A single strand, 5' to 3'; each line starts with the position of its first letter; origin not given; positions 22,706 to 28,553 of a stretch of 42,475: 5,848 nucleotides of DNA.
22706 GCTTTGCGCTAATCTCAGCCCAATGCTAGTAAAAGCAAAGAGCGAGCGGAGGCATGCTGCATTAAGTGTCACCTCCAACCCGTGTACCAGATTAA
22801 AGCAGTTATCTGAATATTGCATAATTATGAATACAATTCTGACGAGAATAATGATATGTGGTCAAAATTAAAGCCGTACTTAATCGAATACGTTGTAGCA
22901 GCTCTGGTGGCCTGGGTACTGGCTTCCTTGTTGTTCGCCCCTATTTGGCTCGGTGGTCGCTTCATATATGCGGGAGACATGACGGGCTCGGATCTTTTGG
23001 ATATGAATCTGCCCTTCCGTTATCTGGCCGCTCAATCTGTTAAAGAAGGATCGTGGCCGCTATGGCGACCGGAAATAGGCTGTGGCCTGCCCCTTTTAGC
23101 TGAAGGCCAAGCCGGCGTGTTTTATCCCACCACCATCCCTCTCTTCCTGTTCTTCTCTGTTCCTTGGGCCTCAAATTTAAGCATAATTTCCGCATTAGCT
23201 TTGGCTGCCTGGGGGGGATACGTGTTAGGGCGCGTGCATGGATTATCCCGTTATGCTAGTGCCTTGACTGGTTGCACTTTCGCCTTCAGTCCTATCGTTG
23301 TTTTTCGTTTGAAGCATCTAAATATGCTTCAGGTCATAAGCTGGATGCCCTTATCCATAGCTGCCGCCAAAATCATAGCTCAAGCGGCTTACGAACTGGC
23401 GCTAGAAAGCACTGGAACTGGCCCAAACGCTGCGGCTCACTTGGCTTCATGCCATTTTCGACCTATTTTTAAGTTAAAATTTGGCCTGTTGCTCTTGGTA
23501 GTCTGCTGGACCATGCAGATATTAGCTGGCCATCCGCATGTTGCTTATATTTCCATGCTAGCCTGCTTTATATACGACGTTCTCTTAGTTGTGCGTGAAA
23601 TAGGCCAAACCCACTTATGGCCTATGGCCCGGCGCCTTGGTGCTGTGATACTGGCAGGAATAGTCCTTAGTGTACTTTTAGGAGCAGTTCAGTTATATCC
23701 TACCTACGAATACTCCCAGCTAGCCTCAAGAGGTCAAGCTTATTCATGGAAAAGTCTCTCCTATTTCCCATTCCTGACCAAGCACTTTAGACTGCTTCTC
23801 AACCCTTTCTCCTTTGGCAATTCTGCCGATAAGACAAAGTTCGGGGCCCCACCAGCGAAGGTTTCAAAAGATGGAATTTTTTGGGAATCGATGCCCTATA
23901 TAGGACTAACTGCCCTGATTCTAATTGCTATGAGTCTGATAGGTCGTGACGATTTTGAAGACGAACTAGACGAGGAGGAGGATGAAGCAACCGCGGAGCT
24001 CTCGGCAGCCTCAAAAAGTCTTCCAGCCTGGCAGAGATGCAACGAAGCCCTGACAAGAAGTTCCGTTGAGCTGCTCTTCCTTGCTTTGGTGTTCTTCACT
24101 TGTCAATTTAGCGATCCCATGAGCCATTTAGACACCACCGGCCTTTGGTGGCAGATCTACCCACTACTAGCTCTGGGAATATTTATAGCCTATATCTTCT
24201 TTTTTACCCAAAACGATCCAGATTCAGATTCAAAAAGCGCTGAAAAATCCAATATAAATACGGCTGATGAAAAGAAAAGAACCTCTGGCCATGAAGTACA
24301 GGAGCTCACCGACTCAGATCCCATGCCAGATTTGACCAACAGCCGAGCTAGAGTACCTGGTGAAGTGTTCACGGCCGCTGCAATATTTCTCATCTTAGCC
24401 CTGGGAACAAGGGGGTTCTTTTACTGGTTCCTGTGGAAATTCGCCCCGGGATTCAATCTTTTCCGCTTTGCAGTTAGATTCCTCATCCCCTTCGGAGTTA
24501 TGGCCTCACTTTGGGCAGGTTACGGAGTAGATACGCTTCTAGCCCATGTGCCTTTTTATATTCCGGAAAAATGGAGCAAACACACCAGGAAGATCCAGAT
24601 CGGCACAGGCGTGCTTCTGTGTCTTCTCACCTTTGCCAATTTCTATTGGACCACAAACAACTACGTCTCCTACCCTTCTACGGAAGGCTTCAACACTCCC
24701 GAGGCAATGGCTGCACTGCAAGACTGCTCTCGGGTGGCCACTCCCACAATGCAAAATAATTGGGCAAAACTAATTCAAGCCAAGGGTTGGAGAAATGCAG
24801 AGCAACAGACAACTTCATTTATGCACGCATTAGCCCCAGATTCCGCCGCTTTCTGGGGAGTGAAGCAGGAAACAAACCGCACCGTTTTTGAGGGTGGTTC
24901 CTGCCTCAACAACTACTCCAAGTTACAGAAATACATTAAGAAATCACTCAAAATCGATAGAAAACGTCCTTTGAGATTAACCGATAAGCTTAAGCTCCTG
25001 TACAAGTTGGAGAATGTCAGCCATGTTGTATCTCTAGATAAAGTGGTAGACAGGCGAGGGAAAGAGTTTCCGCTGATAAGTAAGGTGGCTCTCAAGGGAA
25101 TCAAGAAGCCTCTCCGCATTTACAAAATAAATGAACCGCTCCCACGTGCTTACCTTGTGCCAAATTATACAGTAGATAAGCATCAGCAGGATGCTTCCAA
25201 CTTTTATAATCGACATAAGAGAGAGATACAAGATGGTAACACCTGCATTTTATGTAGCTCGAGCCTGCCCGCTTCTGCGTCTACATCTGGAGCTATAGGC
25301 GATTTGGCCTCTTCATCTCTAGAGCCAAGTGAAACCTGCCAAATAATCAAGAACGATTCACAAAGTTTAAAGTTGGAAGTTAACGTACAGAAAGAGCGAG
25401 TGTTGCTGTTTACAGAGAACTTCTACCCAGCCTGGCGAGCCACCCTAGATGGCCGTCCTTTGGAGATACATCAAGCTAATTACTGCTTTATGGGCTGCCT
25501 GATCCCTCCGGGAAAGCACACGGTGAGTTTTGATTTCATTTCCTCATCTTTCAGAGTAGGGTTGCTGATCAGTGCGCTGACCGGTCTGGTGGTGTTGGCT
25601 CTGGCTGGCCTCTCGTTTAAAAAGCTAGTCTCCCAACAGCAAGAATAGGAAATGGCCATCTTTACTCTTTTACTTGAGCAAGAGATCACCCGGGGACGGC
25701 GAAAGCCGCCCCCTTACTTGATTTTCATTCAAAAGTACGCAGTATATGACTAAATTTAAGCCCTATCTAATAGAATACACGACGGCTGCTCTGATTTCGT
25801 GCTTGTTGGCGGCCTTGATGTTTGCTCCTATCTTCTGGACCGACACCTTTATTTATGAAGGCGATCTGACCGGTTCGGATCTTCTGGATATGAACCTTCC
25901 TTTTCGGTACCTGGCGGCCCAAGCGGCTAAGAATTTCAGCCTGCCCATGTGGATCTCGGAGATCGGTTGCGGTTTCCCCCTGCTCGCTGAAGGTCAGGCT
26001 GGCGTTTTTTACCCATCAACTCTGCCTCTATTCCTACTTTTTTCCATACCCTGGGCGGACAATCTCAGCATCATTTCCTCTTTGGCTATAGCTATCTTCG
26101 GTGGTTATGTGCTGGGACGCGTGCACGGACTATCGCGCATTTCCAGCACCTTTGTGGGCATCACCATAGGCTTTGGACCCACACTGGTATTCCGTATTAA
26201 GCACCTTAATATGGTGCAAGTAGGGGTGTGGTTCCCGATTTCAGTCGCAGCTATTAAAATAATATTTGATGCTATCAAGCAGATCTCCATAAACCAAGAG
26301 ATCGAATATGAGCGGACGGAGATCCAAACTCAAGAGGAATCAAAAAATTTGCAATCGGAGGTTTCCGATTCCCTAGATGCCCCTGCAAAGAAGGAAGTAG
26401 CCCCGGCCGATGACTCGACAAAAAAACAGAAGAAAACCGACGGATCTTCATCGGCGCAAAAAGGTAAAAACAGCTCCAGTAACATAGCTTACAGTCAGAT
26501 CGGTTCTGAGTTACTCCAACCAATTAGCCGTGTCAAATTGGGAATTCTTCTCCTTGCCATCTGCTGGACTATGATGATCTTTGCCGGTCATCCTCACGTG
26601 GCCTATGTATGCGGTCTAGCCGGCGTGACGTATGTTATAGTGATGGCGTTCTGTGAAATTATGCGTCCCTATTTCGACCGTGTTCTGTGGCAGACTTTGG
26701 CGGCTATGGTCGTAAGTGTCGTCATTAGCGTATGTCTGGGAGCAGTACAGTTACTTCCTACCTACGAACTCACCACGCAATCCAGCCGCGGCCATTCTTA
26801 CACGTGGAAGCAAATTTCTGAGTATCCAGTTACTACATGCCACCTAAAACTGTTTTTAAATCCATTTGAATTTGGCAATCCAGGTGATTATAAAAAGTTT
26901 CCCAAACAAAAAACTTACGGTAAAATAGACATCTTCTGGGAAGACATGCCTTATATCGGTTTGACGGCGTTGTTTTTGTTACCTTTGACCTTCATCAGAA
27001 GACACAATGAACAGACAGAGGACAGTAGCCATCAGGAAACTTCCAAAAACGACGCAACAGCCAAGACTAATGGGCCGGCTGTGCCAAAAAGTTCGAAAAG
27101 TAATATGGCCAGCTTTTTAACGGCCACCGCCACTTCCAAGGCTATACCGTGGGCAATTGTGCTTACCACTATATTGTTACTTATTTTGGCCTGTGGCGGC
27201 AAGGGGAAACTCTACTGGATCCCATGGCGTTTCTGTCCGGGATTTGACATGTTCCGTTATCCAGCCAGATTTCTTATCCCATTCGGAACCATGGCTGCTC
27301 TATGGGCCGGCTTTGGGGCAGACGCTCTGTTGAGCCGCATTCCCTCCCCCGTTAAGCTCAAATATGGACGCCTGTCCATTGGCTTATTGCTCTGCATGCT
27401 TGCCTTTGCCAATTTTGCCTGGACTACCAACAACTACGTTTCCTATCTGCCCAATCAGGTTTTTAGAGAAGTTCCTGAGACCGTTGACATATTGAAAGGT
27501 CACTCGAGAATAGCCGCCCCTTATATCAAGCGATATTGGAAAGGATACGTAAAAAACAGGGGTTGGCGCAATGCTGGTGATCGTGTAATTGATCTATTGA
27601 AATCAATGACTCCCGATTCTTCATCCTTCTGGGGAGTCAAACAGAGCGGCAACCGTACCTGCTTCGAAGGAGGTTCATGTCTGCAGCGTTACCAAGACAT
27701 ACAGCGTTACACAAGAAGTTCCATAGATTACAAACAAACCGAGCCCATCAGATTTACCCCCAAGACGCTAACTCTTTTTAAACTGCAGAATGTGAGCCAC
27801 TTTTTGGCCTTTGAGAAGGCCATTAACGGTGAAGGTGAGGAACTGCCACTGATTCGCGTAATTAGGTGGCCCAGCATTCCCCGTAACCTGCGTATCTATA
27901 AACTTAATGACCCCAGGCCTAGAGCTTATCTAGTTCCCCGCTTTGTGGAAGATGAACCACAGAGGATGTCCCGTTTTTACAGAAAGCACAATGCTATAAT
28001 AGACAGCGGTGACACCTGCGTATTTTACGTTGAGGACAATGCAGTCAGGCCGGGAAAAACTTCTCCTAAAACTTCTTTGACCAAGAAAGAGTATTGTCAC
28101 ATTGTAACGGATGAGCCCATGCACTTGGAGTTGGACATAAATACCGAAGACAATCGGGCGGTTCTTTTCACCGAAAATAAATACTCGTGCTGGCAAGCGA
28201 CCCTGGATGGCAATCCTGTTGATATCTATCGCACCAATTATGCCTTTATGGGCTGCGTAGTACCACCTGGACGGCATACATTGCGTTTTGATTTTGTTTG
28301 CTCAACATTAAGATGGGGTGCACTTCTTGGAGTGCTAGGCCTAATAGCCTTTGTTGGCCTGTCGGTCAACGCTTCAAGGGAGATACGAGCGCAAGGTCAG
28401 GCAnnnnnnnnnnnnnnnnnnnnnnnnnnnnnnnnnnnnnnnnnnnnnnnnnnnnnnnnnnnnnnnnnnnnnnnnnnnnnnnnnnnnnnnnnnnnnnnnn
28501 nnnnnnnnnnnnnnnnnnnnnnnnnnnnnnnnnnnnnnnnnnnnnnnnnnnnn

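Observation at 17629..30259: Tandem array of four diverged, fully motif-intact YfhO-like membrane protein paralogues plus a translationally coupled TPR protein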

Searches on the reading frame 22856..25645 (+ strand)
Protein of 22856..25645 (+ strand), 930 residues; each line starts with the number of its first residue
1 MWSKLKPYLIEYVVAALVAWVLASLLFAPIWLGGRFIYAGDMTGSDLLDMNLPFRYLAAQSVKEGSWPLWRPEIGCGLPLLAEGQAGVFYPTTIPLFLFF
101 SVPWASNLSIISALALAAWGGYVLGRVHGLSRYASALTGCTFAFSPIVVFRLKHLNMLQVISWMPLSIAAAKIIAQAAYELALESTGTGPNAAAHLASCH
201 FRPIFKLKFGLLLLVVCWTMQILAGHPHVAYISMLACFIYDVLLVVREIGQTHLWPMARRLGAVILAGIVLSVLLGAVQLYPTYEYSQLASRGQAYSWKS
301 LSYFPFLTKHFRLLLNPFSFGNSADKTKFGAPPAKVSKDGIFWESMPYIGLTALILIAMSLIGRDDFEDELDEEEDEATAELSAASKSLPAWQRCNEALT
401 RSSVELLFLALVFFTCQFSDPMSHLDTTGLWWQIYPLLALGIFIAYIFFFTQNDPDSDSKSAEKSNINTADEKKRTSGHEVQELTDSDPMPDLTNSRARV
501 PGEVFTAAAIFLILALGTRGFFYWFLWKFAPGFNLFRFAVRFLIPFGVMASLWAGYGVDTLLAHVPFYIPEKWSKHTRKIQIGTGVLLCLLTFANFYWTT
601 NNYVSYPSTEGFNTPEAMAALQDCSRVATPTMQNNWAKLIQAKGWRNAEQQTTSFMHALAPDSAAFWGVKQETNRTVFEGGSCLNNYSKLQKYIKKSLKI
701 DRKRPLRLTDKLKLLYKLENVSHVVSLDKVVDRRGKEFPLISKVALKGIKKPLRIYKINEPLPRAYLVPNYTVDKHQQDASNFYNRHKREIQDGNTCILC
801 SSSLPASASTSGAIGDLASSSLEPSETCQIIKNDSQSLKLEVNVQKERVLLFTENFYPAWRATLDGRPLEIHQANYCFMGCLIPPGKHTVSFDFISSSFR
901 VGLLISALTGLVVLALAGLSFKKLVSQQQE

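Call 4: search_protein_families(library=pfam, proteins=[window:22856-25645:+], max_evalue=1)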
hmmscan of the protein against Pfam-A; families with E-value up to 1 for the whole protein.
window:22856-25645:+ (930 aa): 2 families
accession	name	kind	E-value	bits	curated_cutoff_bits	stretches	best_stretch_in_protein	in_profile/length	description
PF09586.16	YfhO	-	9.4e-12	44.6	28.5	1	828-906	756-835/835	Bacterial membrane protein YfhO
PF15361.11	RIC3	-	0.23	12.3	28.9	1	427-485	72-131/146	Resistance to inhibitors of cholinesterase homologue 3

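Call 5: search_protein_families(library=ncbifam, proteins=[window:22856-25645:+], max_evalue=1)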
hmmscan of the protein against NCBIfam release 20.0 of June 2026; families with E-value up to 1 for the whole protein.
window:22856-25645:+ (930 aa): 2 families
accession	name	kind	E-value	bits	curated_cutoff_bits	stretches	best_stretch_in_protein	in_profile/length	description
NF047590.1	GlcsyltransPgfM2Strep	equivalog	7.5e-05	21.1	1500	1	835-916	794-876/884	glycosyltransferase PgfM2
NF047589.1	GlcsyltransPgfM1Strep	equivalog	0.00028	19.1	1400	1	837-915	870-949/955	glycosyltransferase PgfM1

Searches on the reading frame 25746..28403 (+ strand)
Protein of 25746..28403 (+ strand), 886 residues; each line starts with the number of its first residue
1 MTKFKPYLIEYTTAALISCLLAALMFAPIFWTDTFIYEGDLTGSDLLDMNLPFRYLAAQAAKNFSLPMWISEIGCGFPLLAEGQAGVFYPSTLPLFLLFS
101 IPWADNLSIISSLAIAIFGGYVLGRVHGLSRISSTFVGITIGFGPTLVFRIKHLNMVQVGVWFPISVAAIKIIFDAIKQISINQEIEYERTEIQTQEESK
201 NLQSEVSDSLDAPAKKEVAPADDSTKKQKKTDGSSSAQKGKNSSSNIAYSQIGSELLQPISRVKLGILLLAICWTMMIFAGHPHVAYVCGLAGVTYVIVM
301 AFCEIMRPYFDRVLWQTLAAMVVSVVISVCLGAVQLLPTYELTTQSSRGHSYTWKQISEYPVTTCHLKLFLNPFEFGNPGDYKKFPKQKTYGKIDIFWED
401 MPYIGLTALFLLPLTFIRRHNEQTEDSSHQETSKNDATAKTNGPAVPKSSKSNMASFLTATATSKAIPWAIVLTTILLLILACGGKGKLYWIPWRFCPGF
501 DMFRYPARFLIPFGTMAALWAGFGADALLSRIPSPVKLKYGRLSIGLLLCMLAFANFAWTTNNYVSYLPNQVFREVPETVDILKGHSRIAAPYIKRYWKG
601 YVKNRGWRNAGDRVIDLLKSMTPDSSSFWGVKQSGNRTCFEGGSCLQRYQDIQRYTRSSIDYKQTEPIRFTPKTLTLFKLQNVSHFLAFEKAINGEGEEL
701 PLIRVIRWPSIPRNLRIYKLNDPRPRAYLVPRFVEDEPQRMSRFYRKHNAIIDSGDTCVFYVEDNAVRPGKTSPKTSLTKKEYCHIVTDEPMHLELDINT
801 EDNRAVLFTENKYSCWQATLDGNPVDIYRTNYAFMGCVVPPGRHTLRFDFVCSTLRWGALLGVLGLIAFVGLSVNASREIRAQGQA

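Call 4: search_protein_families(library=pfam, proteins=[window:25746-28403:+], max_evalue=1)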
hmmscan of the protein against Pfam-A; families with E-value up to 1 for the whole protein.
window:25746-28403:+ (886 aa): 1 family
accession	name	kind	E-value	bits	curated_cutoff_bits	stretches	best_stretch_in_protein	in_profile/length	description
PF09586.16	YfhO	-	6.4e-14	51.7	28.5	2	780-861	752-834/835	Bacterial membrane protein YfhO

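Call 5: search_protein_families(library=ncbifam, proteins=[window:25746-28403:+], max_evalue=1)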
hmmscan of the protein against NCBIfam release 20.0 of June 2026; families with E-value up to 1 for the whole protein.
window:25746-28403:+ (886 aa): 4 families
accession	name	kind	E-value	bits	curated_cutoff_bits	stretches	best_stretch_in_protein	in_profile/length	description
NF047590.1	GlcsyltransPgfM2Strep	equivalog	8.9e-07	27.4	1500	1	792-874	795-878/884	glycosyltransferase PgfM2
NF047589.1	GlcsyltransPgfM1Strep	equivalog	0.0097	13.9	1400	1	793-872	870-950/955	glycosyltransferase PgfM1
NF033469.1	SMR_qac_bcrB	exception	0.066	13.8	205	0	109-169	7-66/105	quaternary ammonium compound efflux SMR transporter BcrB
TIGR03902.1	rhom_GG_sort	equivalog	0.22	11.5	84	1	262-333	54-125/154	rhombosortase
